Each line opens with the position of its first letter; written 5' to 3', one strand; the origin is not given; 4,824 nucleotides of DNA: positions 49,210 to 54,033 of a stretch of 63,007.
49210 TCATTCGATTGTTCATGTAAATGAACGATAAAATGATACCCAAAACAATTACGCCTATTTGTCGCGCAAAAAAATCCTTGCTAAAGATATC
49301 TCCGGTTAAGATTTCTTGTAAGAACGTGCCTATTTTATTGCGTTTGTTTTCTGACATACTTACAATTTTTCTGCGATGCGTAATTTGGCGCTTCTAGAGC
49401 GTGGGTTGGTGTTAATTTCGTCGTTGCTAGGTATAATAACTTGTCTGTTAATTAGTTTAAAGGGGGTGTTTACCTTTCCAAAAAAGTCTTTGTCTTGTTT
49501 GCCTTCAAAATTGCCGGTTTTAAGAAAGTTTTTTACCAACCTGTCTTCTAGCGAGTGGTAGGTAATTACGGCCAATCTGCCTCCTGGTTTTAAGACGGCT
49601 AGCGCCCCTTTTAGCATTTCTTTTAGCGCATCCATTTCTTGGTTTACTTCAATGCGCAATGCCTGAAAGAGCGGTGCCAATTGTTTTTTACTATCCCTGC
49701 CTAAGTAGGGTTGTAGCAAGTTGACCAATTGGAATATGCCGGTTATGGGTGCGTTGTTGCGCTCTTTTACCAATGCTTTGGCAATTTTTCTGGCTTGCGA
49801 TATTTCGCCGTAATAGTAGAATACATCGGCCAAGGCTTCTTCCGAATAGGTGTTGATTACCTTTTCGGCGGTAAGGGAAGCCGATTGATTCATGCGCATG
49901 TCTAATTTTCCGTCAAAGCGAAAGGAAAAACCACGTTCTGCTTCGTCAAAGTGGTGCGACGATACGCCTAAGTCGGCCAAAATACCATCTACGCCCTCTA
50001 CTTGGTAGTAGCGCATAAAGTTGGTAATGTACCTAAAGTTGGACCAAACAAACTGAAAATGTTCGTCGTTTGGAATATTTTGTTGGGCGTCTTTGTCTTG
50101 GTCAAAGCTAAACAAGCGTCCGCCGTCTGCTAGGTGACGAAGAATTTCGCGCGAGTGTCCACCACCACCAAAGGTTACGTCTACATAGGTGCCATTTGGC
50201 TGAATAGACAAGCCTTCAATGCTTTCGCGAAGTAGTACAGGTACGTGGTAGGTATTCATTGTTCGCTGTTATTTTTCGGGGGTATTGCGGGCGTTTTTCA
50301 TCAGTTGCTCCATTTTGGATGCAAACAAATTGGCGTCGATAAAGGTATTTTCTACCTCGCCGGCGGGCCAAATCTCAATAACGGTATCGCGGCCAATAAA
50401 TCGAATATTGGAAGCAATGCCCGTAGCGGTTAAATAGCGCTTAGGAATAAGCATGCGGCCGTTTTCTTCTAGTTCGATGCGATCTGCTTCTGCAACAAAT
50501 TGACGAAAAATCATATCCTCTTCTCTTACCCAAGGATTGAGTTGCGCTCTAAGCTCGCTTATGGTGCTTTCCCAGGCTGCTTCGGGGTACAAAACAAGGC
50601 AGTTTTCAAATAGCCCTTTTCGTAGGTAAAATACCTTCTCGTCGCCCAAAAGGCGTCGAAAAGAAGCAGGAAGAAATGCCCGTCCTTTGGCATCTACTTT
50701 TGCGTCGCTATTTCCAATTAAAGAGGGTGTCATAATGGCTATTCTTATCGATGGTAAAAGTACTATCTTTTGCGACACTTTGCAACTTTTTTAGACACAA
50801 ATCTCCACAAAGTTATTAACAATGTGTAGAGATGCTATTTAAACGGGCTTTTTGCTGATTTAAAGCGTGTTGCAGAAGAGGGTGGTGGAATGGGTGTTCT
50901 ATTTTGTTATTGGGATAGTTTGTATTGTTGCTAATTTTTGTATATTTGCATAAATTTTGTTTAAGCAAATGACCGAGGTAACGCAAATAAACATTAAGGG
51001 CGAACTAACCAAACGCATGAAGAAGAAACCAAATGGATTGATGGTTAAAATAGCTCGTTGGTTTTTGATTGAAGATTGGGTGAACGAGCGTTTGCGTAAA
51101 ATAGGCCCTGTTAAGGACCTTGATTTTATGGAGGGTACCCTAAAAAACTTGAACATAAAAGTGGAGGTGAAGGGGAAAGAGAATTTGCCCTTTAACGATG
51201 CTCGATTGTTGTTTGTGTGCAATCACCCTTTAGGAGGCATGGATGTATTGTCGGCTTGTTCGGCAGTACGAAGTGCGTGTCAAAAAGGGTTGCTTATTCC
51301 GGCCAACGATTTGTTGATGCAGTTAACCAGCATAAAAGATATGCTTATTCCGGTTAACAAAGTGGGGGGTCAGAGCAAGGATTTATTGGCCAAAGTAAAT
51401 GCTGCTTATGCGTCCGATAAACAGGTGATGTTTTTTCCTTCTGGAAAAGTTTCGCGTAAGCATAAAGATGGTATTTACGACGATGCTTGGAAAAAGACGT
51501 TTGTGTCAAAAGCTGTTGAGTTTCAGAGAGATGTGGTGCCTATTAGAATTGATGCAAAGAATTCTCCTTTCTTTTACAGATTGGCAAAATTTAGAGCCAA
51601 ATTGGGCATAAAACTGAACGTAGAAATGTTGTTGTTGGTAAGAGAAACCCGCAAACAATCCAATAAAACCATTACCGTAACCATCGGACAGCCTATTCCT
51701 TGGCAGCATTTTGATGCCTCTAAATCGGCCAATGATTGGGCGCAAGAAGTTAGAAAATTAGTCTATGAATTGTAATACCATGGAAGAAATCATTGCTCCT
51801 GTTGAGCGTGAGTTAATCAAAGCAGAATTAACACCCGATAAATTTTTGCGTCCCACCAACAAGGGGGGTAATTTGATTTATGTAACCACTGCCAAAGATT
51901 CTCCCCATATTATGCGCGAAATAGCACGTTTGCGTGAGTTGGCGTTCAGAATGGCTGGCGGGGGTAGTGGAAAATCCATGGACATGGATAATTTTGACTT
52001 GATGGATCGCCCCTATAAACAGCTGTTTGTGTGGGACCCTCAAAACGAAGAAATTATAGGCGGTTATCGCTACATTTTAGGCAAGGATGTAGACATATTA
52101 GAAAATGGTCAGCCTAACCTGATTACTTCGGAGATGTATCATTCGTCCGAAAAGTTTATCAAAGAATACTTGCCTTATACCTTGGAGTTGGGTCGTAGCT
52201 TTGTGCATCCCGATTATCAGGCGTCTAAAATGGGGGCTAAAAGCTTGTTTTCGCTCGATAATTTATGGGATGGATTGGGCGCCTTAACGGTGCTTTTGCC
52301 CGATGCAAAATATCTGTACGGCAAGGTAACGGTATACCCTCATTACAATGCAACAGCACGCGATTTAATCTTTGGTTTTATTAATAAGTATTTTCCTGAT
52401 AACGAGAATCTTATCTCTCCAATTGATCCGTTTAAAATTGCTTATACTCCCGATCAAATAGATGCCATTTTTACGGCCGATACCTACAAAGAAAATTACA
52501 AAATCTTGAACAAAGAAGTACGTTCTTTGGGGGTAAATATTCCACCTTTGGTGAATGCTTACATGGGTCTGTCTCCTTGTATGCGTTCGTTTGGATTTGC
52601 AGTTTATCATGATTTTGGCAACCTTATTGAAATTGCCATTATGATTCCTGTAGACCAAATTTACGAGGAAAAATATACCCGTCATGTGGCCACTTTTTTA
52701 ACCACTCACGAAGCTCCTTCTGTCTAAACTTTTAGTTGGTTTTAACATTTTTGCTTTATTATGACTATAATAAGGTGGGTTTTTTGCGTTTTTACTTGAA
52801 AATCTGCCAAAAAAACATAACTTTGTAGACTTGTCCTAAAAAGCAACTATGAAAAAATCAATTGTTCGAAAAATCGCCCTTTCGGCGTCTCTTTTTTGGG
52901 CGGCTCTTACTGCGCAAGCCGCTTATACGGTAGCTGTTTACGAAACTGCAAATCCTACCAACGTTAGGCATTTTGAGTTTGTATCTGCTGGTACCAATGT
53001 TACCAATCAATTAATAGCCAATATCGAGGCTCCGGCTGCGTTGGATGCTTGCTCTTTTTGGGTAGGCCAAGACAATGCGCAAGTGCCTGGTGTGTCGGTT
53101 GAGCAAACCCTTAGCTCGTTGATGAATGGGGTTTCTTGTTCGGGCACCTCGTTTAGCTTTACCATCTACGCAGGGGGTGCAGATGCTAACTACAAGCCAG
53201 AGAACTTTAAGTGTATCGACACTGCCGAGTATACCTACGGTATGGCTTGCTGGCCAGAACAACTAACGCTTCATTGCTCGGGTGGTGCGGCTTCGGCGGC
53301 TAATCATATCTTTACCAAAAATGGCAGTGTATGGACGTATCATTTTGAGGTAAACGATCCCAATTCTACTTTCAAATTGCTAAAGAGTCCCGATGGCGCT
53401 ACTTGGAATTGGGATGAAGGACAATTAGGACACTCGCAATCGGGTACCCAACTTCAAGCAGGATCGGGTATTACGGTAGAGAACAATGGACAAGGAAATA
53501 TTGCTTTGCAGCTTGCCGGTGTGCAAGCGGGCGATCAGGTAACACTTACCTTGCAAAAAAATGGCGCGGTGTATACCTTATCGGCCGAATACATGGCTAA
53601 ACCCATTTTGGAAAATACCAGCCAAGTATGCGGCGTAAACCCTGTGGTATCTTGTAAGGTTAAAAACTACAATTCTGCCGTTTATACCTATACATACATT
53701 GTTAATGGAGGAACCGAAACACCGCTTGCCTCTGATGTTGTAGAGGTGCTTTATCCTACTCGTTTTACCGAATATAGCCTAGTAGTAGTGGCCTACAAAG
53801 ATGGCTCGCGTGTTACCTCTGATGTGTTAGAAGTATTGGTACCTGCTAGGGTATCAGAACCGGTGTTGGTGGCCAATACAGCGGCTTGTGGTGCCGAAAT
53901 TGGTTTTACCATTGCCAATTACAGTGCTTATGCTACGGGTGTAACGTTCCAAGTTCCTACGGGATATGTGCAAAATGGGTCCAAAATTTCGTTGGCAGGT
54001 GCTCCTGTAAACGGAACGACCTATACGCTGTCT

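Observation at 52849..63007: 10.2-kb open-ended ORF missing from the supplied ORF track: a giant secreted SprB-repeat surface protein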

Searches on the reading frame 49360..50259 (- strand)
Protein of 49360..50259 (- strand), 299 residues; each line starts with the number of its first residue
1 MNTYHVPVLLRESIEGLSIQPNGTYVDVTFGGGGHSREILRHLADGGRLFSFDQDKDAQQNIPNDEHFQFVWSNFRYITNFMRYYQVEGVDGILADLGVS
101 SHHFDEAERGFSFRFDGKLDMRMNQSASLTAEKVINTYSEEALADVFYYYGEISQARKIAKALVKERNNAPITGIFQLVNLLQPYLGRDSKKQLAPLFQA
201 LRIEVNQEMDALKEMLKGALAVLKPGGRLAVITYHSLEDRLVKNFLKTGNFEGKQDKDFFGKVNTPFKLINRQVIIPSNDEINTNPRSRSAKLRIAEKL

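Call 12: search_protein_families(library=pfam, proteins=[window:49360-50259:-], max_evalue=0.00001)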
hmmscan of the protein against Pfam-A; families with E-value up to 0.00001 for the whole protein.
window:49360-50259:- (299 aa): 1 family
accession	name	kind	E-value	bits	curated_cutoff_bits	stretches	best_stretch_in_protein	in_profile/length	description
PF01795.25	Methyltransf_5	-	5e-95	319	27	1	3-298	2-308/309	MraW methylase family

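Call 83: find_encoding_contigs(protein=window:49360-50259:-, flank=10000, max_places=4)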
Protein window:49360-50259:- (299 aa): no gene with exactly this product is on record in the collection.

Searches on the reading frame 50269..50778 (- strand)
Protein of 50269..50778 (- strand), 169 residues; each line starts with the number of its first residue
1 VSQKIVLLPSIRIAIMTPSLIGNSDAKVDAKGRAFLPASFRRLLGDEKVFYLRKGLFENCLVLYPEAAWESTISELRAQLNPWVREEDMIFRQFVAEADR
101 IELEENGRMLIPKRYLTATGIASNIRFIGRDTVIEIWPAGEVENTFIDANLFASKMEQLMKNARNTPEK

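Call 12: search_protein_families(library=pfam, proteins=[window:50269-50778:-], max_evalue=0.00001)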
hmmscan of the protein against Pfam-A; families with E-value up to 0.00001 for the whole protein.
window:50269-50778:- (169 aa): 1 family
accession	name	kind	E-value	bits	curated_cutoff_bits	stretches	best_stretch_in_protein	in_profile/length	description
PF02381.23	MraZ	-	6.6e-18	64.9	23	2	23-78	5-57/72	MraZ protein, putative antitoxin-like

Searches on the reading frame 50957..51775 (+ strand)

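Call 12: search_protein_families(library=pfam, proteins=[window:50957-51775:+], max_evalue=0.00001)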
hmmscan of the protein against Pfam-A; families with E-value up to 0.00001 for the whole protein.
window:50957-51775:+ (272 aa): 2 families
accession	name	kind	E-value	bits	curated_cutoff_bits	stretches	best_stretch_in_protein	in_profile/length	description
PF19576.4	Acyltransf_2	-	1.3e-40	139.4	27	1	26-270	15-257/266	Acyltransferase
PF01553.26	Acyltransferase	-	1.2e-07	32.1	23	1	68-198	1-131/132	Acyltransferase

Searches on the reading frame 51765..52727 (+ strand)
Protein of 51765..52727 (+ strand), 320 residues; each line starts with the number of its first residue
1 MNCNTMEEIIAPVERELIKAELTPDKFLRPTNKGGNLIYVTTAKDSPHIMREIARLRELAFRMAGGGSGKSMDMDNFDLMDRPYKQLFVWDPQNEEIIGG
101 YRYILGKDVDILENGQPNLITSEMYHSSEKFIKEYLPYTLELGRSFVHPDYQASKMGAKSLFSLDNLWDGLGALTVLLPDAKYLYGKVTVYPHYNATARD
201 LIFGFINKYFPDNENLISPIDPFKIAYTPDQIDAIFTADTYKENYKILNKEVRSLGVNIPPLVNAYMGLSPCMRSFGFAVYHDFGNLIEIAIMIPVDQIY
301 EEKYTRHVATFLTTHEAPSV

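Call 12: search_protein_families(library=pfam, proteins=[window:51765-52727:+], max_evalue=0.00001)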
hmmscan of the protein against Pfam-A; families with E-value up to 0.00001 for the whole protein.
window:51765-52727:+ (320 aa): 1 family
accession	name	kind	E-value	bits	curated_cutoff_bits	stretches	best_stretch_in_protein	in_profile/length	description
PF13444.12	Acetyltransf_5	-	1.3e-13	52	22.4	1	56-156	1-96/102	Acetyltransferase (GNAT) domain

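Call 49: find_encoding_contigs(protein=window:51765-52727:+, flank=10000, max_places=6)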
Protein window:51765-52727:+ (320 aa): no gene with exactly this product is on record in the collection.
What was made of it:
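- Tried and rejected: Exact look-ups of two window proteins, to identify the source record, found nothing (calls 49, 83).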

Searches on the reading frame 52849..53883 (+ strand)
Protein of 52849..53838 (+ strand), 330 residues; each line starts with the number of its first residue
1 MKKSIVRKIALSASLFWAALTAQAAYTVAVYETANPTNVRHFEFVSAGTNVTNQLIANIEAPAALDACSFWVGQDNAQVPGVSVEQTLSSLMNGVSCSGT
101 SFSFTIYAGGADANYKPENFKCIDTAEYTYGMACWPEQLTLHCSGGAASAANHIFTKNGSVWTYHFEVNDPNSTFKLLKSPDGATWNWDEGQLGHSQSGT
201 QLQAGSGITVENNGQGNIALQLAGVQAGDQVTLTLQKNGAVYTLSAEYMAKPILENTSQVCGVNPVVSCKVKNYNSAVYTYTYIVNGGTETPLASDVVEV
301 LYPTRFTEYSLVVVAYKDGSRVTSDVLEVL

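Call 64: search_protein_representatives(protein=window:52849-53838:+)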
Query: 330 residues. Proteins with E-value up to 0.001 (for the whole library): 12; up to 1e-10: 5; up to 1e-30: 3. The best 12 are listed.
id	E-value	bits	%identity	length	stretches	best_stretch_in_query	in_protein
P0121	5.7e-176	600.4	82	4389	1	6-330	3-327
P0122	1.5e-62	227.8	38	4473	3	3-310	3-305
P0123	1.0e-55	205.4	72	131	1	1-131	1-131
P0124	7.9e-16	74.4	31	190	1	14-183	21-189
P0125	1.5e-13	66.9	38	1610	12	144-175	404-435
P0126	2.1e-07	46.7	41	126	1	6-90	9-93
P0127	2.9e-07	46.2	32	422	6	144-174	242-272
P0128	4.8e-06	42.2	30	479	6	145-173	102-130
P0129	8.6e-06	41.4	36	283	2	151-247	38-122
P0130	2.0e-04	36.9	32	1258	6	146-183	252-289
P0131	2.1e-04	36.8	37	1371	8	143-169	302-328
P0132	5.8e-04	35.4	36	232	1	4-123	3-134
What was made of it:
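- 52921..53628 (+): N-terminal head domain, residues 25-260. It is an orphan, presumably at the distal tip of the filament. Residues 1-330 match only 12 of 1.84 billion representatives at E<=1e-3; two are full-length giants and the remainder are fragments or low-information matches (call 64).
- Tried and rejected: This was prompted by a weak match to P0129 (E=8.6e-6, call 64).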

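Call 66: search_protein_families(library=pfam, proteins=[P0129, P0124], max_evalue=1)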
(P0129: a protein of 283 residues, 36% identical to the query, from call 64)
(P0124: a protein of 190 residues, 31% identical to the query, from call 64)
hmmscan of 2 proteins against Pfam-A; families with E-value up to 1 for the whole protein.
P0129 (283 aa): 4 families
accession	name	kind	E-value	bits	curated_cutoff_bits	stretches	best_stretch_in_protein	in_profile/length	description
PF17991.7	Thioredoxin_10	-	0.043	14.8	27.1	1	39-116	16-90/142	Thioredoxin like C-terminal domain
PF15653.11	Tox-URI2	-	0.045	14.5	20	1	237-279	24-68/86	URI fold toxin 2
PF14059.11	DUF4251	-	0.18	12.3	27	0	37-63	79-104/133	Domain of unknown function (DUF4251)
PF14785.11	MalF_P2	-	0.23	11.9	34.4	0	212-245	9-42/164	Maltose transport system permease protein MalF P2 domain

P0124 (190 aa): 0 families

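Call 80: predict_structure(alignment_id=A2)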
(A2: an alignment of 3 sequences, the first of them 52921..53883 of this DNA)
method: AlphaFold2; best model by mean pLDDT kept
length: 321 residues; sequences in the alignment: 3
mean_pLDDT: 53.9   pTM: 0.41
mean pLDDT of the five models: 53.9, 53.6, 50.5, 47.0, 40.8
residues with pLDDT >= 90: 7; 70-90: 67; 50-70: 101; < 50: 146
segments of 3 or more residues with pLDDT < 50: 21-35, 57-59, 67-133, 149-195, 311-321
pLDDT, mean of each block of 10 residues (from residue 1): 63 59 36 50 60 50 50 39 35 34 28 24 30 55 57 43 41 31 33 48 66 60 71 61 79 87 87 81 79 78 72 39 38
secondary structure, 60 per line:
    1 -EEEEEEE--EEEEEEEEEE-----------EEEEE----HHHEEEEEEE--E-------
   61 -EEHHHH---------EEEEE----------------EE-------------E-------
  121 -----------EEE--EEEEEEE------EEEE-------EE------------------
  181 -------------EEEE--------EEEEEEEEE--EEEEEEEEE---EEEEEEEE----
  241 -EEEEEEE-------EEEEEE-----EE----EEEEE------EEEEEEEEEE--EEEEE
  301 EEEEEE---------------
elements in order: E2-8 E11-20 E32-36 E44-50 H64-67 E77-81 E132-134 E137-143 E150-153 E194-197 E206-214 E217-225 E229-236 E242-248 E256-261 E273-277 E284-293 E296-306
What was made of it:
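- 52921..53628 (+): The AF2 model is poor (pLDDT 53.9, call 80).
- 53629..58719 (+): Chain of divergent beta-rich domains, most of them containing cysteines, residues 261-1957 (about 20 domains of about 85 aa). Locally related sets lie at 257-600, 690-965 and 1185-1740. The first domain (about residues 255-335) is modelled as a beta-sandwich at pLDDT 72-87 (call 80).
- The head has no recognisable fold (calls 66, 80).
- Tried and rejected: AF2 model of the head was too poor (pLDDT 53.9, call 80) to justify a fold search.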
